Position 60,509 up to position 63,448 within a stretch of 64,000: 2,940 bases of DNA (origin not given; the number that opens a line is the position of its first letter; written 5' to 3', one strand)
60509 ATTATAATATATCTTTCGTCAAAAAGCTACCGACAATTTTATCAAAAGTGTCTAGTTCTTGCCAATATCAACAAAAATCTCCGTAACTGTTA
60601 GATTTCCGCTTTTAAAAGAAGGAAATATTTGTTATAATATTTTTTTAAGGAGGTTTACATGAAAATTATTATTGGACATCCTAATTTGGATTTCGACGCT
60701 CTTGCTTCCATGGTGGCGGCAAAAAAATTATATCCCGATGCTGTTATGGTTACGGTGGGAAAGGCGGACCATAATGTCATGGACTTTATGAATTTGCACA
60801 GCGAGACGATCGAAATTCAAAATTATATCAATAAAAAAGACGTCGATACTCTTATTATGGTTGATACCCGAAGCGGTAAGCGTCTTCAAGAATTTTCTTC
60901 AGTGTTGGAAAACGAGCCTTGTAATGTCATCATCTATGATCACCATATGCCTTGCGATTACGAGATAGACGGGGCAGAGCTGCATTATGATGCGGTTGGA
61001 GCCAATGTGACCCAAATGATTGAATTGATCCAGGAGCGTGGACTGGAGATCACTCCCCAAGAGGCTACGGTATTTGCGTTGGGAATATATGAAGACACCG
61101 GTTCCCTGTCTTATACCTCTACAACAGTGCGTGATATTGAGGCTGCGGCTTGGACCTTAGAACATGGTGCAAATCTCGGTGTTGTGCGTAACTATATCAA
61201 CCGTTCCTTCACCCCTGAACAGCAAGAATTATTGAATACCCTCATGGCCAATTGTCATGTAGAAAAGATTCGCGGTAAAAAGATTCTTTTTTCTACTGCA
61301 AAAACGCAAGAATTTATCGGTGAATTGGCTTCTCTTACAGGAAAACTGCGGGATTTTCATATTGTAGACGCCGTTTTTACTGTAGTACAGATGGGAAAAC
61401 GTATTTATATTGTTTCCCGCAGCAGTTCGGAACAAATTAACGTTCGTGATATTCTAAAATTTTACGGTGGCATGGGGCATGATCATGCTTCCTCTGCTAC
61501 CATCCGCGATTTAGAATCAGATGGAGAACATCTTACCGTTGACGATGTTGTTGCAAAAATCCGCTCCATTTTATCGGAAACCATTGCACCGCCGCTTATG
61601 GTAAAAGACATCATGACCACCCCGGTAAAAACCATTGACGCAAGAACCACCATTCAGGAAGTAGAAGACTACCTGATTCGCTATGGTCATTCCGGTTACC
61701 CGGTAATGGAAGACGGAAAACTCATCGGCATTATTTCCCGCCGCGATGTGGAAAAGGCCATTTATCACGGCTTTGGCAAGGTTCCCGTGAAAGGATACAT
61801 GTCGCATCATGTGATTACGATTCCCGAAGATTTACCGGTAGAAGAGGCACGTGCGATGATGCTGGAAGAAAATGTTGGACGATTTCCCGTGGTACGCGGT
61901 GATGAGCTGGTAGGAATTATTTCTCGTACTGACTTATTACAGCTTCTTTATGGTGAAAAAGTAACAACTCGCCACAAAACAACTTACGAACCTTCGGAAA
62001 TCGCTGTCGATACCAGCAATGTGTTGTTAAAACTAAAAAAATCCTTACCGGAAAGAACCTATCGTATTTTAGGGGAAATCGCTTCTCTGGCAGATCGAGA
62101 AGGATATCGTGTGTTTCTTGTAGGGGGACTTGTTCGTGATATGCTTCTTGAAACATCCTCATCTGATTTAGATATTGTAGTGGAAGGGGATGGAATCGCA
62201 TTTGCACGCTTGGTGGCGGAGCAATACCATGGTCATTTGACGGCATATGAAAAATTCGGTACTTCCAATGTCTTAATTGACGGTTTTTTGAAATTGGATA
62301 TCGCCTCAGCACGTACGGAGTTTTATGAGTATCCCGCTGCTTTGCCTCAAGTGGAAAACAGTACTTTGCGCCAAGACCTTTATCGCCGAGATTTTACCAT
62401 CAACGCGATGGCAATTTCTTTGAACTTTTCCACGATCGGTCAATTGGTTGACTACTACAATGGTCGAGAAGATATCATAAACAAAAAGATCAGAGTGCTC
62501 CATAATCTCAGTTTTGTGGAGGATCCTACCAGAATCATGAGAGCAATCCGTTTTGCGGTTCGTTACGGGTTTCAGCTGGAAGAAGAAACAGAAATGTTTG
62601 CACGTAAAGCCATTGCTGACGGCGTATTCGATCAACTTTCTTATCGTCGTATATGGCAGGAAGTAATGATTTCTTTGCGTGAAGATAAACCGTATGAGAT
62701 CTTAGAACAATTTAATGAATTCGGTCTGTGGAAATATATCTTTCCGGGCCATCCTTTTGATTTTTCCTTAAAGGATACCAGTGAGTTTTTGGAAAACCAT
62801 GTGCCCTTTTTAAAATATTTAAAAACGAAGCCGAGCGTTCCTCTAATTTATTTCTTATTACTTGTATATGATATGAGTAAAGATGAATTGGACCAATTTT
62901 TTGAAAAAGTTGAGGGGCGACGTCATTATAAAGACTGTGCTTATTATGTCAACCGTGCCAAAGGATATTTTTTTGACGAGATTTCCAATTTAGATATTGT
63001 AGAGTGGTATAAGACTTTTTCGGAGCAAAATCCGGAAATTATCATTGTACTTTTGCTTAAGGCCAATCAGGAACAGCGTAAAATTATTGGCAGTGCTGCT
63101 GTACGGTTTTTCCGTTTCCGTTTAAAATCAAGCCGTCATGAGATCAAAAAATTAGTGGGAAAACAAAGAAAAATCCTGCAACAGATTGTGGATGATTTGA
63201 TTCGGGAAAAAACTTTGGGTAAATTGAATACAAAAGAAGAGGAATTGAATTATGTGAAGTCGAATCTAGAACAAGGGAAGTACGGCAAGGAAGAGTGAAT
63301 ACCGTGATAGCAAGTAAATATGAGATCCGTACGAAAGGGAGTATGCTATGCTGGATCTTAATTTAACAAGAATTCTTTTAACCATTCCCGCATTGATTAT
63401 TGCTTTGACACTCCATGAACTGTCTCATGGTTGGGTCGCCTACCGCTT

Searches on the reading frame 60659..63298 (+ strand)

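Call 48: search_protein_families(library=pfam, proteins=[window:60659-63298:+], max_evalue=0.00001)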
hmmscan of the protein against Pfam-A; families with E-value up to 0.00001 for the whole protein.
window:60659-63298:+ (879 aa): 4 families
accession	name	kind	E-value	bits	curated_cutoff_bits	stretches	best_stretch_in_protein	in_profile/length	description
PF00571.33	CBS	-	1.7e-32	112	24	2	377-430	1-55/57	CBS domain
PF01743.26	PolyA_pol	-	2.8e-28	99.2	23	1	485-612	1-126/126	Poly A polymerase head domain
PF01368.27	DHH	-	3.7e-10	40.6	28.1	1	3-143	3-125/125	DHH family, N-terminal domain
PF12627.12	PolyA_pol_RNAbd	-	9.2e-06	25.8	22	0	637-698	1-60/64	Probable RNA and SrmB- binding site of polymerase A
